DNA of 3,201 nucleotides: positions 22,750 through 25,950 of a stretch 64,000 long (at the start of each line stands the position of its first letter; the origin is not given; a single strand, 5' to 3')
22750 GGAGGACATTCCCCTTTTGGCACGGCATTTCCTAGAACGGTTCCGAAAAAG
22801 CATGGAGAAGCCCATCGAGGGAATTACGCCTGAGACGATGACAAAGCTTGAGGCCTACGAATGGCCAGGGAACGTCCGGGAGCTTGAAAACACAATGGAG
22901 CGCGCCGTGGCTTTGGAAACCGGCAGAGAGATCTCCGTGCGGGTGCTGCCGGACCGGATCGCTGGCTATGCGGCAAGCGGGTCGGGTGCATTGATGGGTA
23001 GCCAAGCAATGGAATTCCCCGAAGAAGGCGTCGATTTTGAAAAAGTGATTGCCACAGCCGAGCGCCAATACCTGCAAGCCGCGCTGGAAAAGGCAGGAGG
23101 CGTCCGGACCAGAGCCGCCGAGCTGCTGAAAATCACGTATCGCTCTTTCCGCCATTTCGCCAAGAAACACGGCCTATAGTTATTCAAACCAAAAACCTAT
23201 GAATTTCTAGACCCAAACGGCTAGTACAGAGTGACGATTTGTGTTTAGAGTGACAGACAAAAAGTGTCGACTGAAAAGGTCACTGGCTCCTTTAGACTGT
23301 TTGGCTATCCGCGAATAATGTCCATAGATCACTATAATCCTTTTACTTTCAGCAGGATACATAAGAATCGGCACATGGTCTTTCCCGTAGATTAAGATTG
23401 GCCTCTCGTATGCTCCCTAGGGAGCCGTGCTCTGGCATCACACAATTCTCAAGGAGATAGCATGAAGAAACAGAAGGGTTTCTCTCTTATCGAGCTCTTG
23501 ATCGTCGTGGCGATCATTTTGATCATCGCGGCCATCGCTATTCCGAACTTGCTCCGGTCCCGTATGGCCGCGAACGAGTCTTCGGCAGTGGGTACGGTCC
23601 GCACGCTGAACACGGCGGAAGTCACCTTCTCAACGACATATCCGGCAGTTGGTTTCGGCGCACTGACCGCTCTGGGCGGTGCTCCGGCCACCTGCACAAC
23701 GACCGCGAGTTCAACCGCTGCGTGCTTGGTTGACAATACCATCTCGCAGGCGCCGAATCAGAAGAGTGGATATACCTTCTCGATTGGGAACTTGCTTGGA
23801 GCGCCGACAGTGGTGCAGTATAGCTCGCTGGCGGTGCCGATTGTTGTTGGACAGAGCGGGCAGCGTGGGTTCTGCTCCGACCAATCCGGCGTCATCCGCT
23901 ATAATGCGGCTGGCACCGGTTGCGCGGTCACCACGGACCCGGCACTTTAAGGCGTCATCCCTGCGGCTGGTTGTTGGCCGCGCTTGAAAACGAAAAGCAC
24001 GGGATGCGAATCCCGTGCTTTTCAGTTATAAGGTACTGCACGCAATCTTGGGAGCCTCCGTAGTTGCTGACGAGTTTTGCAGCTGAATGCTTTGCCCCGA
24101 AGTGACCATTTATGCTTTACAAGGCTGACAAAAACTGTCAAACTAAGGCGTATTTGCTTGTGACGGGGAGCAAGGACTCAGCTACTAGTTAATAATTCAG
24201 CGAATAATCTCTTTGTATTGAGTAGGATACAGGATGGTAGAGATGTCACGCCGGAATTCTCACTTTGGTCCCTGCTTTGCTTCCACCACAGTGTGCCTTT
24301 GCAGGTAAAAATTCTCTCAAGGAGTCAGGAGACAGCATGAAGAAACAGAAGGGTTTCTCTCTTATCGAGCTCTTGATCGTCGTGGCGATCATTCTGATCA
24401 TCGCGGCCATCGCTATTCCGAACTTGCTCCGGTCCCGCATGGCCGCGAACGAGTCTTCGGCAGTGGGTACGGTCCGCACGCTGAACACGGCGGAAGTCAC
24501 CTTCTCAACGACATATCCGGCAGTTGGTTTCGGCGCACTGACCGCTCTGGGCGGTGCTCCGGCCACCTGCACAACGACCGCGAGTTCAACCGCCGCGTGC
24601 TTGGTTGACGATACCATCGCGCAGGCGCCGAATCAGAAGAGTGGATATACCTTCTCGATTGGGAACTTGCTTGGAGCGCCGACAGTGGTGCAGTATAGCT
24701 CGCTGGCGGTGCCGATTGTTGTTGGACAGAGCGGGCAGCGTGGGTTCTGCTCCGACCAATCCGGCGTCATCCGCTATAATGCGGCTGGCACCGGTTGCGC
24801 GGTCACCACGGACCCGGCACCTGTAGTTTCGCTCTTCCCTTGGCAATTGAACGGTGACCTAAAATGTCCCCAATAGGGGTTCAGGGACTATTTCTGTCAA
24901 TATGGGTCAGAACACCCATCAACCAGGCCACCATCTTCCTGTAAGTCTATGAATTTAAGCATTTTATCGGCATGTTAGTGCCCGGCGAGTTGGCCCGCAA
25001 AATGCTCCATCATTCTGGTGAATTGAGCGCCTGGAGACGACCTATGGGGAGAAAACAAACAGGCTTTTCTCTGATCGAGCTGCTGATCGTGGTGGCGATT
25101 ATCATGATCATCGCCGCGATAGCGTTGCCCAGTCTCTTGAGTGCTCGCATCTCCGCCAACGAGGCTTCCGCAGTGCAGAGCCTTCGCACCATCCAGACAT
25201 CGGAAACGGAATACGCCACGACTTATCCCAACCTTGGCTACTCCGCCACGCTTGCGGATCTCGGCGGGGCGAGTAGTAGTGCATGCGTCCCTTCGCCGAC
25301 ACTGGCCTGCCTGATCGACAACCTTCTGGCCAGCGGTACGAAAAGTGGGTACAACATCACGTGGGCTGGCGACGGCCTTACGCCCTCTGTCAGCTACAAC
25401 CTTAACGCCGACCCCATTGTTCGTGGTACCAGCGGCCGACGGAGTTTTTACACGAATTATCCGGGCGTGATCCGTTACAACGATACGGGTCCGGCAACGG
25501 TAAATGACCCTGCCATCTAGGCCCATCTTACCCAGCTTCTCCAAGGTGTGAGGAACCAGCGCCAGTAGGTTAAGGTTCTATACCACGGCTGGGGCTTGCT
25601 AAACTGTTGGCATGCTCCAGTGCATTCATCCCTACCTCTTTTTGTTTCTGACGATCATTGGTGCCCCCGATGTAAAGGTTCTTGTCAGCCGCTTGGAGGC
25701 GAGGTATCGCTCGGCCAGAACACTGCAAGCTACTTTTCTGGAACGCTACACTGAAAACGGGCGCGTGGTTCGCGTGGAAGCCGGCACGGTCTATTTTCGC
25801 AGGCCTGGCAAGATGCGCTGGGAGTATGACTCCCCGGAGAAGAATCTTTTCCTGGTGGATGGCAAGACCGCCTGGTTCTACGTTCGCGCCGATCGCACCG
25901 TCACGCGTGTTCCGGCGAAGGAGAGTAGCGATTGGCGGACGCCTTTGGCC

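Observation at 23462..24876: Two pilin genes ~99% identical only between start and stop codons: concerted evolution rather than recent duplication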

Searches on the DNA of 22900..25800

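Call 61: search_rna_families(source=window, start=22900, end=25800, threshold=evalue, max_evalue=1)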
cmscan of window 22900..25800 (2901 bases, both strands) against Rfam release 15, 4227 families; matches with E-value up to 1: 0.
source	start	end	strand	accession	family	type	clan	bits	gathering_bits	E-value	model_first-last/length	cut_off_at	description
